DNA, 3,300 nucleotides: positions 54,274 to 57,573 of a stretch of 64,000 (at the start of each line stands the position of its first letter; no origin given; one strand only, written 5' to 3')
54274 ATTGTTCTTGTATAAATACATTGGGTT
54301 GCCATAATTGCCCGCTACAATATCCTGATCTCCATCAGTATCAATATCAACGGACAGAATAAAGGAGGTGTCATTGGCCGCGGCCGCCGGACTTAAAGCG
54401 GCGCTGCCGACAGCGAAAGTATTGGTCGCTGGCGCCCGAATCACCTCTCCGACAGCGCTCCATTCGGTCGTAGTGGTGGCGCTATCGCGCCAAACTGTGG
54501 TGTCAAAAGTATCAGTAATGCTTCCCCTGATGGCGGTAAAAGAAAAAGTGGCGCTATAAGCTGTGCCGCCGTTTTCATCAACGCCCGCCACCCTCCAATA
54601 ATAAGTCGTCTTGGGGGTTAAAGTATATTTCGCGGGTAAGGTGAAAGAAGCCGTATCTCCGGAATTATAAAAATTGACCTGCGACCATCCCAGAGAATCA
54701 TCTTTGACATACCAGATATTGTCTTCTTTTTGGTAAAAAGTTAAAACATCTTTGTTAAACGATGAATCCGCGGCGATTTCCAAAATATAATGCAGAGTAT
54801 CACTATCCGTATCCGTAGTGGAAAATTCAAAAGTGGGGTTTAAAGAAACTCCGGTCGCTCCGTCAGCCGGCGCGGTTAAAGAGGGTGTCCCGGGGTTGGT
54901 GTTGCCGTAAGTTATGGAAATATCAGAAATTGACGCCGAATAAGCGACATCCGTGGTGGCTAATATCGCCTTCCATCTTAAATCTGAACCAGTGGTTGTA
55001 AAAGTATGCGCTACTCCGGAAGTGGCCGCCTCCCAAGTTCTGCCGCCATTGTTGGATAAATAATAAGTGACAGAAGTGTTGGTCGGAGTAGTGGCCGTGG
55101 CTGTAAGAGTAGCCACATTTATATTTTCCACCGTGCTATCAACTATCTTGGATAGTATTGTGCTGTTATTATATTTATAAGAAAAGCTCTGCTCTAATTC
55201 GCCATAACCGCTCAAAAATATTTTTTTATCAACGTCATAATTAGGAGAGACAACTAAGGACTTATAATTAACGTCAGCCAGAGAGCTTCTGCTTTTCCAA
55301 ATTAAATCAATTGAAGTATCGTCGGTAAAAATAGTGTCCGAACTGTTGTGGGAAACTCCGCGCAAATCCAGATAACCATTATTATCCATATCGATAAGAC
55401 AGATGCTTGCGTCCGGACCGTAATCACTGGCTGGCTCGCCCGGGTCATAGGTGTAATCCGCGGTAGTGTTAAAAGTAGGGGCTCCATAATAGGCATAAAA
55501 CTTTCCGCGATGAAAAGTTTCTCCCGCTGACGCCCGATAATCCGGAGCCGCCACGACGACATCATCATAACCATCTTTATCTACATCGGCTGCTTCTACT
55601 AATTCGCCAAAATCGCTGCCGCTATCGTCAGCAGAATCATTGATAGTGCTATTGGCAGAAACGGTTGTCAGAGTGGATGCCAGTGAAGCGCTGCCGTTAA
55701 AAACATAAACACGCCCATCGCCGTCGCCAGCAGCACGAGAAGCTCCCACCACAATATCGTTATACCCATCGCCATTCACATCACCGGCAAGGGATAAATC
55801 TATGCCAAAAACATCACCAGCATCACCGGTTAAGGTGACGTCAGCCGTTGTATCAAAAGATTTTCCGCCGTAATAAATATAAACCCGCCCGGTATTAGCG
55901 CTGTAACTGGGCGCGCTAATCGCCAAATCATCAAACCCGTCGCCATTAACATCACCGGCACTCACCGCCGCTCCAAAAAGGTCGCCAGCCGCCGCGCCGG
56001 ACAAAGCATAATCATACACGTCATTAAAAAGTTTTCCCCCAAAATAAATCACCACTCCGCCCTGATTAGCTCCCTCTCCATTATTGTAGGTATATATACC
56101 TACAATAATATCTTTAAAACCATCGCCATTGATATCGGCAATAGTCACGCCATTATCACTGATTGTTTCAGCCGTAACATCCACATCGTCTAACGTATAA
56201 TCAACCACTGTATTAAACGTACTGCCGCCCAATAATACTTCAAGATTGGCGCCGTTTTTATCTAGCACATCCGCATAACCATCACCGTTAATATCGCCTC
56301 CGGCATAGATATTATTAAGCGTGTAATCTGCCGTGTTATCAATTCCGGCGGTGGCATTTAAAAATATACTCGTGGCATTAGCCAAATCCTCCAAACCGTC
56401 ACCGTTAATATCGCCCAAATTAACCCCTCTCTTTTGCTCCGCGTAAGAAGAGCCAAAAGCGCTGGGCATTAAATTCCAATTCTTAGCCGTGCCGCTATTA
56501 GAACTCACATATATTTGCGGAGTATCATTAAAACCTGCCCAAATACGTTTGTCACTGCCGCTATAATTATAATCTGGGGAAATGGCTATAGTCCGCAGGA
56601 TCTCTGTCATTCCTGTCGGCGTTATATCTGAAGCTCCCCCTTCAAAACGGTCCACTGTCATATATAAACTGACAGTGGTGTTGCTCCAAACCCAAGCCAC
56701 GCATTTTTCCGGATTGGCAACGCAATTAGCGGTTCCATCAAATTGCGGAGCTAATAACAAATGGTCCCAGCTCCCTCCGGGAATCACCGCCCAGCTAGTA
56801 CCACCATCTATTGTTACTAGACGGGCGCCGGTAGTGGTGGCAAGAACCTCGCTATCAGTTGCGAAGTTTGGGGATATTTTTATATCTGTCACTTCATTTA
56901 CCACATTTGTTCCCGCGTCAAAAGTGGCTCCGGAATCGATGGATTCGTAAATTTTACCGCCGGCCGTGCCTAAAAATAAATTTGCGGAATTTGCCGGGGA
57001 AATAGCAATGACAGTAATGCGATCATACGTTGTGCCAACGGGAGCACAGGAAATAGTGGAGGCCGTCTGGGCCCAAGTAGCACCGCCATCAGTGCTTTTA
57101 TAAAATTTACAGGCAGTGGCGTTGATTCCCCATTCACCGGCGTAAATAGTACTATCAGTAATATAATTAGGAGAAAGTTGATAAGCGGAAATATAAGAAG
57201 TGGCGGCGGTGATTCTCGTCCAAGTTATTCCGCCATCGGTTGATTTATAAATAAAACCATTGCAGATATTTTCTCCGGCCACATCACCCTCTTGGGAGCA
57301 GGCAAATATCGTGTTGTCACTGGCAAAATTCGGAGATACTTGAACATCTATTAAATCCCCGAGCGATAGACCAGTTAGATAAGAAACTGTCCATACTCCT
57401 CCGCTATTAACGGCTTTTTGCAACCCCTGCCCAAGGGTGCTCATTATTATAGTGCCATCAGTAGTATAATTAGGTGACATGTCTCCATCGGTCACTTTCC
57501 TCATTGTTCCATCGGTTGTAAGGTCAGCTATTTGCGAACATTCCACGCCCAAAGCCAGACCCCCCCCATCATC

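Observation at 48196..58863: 3555-aa giant surface protein with BNR, FG-GAP, Fn3, SdrD-B and CarbopepD modules and internal TM helices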

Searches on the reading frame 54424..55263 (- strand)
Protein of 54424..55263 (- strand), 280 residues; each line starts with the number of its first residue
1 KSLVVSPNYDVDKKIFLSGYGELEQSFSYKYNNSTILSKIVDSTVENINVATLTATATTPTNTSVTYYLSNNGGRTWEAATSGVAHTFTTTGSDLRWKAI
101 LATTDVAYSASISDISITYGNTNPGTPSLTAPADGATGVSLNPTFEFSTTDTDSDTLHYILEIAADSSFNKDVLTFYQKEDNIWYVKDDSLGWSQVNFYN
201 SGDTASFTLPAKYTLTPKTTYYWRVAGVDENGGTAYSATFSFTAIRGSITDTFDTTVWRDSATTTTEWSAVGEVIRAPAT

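Call 16: search_protein_families(library=pfam, proteins=[window:54424-55263:-], max_evalue=0.05)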
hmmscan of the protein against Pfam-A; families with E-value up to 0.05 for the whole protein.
window:54424-55263:- (280 aa): 2 families
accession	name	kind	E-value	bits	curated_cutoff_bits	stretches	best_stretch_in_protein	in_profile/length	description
PF16656.11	Pur_ac_phosph_N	-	0.0049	17.8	30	1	149-243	21-92/93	Purple acid Phosphatase, N-terminal domain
PF25788.1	Ig_Rha78A_N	-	0.0065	17.2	27.4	1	195-243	52-100/105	Rha78A-like, N-terminal immunoglobulin domain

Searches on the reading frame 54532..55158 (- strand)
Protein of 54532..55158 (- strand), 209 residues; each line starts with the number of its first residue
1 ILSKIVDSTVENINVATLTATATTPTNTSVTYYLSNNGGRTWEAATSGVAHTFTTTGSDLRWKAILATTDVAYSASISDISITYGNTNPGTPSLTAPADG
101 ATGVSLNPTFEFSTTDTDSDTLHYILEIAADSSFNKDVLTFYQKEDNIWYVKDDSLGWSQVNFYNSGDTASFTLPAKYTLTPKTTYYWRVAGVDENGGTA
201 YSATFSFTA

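Call 81: search_solved_structures(query=window:54532-55158:-, max_evalue=1)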
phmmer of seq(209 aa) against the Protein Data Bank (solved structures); distinct sequences matched with E-value up to 1: 4.
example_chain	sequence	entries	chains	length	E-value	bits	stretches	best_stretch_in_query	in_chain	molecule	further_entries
8prj_A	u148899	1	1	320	0.0054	19.9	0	26-59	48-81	v31Bagel8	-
4xed_A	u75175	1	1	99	0.033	17.4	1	85-137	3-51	Peptidase M14, carboxypeptidase A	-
8prs_A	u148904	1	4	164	0.15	15.2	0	24-59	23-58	nvBagel4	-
8pra_A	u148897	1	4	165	0.17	15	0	24-59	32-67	Cell surface protein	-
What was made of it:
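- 54904..55191 (-): Residues ~1225-1320: copy A of the duplicated Asp-box-containing domain (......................); fold unassigned. No informative PDB sequence hit (call 81).
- Tried and rejected: With the duplicated domain it found only designed or irrelevant weak hits (call 81).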

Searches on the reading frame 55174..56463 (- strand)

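Call 16: search_protein_families(library=pfam, proteins=[window:55174-56463:-], max_evalue=0.05)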
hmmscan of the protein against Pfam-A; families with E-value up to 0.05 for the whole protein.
window:55174-56463:- (430 aa): 3 families
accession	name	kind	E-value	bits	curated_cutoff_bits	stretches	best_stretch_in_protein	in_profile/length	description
PF01839.29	FG-GAP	-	6.9e-39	131.6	22.1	5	163-197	1-37/37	FG-GAP repeat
PF13517.12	FG-GAP_3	-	2.9e-19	69.8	26.9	5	171-239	1-61/61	FG-GAP-like repeat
PF21955.1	CarG-like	-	0.00019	22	28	0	104-134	3-33/144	Carbapenem resistance protein CarG-like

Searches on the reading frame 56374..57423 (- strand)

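Call 16: search_protein_families(library=pfam, proteins=[window:56374-57423:-], max_evalue=0.05)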
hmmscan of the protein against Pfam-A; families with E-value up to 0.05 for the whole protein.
window:56374-57423:- (350 aa): 5 families
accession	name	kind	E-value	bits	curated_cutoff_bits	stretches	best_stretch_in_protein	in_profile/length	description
PF15902.12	Sortilin-Vps10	-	1.8e-06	27.5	33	1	106-211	2-109/446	Sortilin, neurotensin receptor 3,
PF02012.26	BNR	-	0.0007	19.7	27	0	59-69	1-11/12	BNR/Asp-box repeat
PF24316.1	Tli3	-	0.00073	20.3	27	0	35-90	61-122/129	T6SS Tli3 immunity protein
PF13517.12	FG-GAP_3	-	0.00086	20.3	26.9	1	294-347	11-59/61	FG-GAP-like repeat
PF01839.29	FG-GAP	-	0.042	14.2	22.1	0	336-348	7-19/37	FG-GAP repeat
